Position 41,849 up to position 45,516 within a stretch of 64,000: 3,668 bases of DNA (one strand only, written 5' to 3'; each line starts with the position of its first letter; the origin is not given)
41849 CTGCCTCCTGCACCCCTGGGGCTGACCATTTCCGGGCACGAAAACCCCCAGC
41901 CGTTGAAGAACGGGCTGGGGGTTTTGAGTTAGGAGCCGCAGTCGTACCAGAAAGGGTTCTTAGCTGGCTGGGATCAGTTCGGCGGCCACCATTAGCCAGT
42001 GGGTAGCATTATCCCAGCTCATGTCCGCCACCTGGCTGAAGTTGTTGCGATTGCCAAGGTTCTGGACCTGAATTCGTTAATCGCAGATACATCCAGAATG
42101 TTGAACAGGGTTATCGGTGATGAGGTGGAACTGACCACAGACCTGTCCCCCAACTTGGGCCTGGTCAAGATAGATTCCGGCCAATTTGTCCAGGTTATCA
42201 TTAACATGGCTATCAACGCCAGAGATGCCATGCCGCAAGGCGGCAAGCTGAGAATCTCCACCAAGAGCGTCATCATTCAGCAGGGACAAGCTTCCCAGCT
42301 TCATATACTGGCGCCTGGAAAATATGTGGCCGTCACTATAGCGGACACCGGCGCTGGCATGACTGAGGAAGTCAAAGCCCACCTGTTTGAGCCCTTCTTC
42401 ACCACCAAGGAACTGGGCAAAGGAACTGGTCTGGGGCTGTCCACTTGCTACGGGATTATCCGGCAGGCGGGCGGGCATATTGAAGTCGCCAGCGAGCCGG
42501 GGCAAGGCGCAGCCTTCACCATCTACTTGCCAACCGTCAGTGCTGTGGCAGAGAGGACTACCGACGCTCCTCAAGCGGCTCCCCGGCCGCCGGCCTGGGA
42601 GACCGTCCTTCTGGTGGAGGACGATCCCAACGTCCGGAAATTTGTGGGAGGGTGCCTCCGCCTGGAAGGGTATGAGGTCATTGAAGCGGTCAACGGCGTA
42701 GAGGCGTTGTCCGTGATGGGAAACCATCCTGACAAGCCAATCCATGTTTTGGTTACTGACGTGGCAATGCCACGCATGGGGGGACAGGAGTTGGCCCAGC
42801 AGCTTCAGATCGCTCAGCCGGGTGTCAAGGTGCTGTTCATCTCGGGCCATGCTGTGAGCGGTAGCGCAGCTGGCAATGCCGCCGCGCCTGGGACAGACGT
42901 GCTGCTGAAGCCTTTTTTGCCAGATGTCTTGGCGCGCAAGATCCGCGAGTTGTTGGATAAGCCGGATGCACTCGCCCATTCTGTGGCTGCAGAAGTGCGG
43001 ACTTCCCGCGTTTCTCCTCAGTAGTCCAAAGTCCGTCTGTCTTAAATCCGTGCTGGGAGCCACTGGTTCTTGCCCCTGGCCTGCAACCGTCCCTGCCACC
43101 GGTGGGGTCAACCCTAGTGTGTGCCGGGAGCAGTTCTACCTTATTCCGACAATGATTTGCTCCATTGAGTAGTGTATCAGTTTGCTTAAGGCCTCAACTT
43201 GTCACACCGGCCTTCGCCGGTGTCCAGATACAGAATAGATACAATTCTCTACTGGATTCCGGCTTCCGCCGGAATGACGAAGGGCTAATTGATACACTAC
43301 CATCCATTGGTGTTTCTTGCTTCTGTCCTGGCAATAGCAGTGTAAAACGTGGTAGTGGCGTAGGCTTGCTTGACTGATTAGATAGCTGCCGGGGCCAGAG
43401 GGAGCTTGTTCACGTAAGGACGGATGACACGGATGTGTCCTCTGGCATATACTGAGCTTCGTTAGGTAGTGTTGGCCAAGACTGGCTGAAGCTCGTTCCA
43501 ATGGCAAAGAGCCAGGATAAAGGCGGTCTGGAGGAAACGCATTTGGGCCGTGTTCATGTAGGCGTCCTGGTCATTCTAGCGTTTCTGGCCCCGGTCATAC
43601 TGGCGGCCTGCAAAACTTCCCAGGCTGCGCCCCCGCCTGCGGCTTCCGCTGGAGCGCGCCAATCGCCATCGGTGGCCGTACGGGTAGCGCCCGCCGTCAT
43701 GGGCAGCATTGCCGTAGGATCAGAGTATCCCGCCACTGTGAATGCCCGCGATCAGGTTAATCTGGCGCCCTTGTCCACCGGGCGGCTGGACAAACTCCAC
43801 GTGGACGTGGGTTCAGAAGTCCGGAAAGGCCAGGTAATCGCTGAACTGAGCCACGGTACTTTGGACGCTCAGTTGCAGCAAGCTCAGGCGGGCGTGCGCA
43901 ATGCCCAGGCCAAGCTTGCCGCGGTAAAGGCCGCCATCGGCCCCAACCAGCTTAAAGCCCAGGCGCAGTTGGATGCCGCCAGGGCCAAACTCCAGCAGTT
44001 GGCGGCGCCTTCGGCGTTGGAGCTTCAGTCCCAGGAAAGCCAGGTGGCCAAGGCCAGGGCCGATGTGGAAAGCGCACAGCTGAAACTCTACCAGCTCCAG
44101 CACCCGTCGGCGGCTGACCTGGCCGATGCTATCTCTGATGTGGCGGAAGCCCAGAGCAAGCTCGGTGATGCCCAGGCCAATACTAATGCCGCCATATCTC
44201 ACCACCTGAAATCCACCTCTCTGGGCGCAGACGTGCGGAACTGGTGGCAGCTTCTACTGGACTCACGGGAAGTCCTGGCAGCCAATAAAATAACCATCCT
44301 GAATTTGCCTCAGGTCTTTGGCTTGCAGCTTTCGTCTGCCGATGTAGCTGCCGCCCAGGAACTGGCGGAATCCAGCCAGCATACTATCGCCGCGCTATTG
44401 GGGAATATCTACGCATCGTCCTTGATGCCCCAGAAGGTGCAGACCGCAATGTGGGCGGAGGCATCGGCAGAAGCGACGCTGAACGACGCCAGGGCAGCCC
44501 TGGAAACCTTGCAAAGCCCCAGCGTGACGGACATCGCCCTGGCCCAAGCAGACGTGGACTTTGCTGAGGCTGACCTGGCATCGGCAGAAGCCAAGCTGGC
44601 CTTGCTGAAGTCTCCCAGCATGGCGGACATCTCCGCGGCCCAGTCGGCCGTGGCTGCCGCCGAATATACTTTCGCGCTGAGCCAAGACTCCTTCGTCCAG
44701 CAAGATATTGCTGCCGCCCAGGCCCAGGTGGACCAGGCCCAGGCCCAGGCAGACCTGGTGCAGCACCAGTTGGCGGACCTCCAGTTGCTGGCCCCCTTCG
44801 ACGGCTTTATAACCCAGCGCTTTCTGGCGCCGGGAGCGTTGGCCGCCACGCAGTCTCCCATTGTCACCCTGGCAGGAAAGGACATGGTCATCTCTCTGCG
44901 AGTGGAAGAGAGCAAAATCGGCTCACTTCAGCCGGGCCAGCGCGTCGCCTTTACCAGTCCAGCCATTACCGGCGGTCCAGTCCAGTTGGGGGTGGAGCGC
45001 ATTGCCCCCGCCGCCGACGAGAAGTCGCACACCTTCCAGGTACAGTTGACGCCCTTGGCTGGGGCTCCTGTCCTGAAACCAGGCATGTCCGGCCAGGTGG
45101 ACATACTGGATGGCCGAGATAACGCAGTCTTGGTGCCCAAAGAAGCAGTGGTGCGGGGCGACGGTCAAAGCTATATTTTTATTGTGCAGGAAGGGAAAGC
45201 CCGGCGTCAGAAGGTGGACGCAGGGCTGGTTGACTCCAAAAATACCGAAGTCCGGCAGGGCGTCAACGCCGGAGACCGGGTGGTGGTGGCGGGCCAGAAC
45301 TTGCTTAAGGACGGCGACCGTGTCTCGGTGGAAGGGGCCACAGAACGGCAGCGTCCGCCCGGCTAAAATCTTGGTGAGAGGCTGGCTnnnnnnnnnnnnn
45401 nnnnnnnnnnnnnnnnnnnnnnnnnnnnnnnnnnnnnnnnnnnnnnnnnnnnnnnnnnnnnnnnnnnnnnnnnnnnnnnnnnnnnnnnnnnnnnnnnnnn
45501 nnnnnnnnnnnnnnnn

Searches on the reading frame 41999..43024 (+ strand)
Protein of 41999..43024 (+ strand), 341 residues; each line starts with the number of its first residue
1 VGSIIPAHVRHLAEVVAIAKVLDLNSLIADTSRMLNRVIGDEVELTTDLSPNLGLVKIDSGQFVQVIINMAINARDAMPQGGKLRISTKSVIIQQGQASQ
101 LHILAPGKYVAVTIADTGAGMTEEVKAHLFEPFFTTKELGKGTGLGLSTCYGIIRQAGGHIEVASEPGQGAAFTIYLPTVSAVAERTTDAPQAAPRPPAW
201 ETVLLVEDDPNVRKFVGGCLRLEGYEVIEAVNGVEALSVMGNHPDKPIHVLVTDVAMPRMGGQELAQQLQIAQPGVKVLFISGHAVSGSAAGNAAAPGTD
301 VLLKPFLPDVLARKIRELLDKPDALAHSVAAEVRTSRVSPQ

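Call 44: search_protein_families(library=pfam, proteins=[window:41999-43024:+], max_evalue=0.00001)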
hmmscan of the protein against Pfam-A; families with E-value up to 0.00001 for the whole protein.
window:41999-43024:+ (341 aa): 2 families
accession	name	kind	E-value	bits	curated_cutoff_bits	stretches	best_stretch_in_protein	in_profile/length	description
PF02518.31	HATPase_c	-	1.4e-21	77.4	26.4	1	59-179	2-109/111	Histidine kinase-, DNA gyrase B-, and HSP90-like ATPase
PF00072.30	Response_reg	-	7e-19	68.5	30.2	1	203-315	1-110/111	Response regulator receiver domain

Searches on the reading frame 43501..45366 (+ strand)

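Call 27: search_protein_families(library=pfam, proteins=[window:43501-45366:+], max_evalue=0.0001)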
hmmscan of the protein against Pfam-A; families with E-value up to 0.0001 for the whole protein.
window:43501-45366:+ (621 aa): 2 families
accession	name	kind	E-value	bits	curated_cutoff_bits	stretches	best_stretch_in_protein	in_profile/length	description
PF16576.10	HlyD_D23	-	1.8e-16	60.5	30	1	373-529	47-212/214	Barrel-sandwich domain of CusB or HlyD membrane-fusion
PF13437.12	HlyD_3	-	6.2e-10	40.2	22.2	1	429-528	2-106/106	HlyD family secretion protein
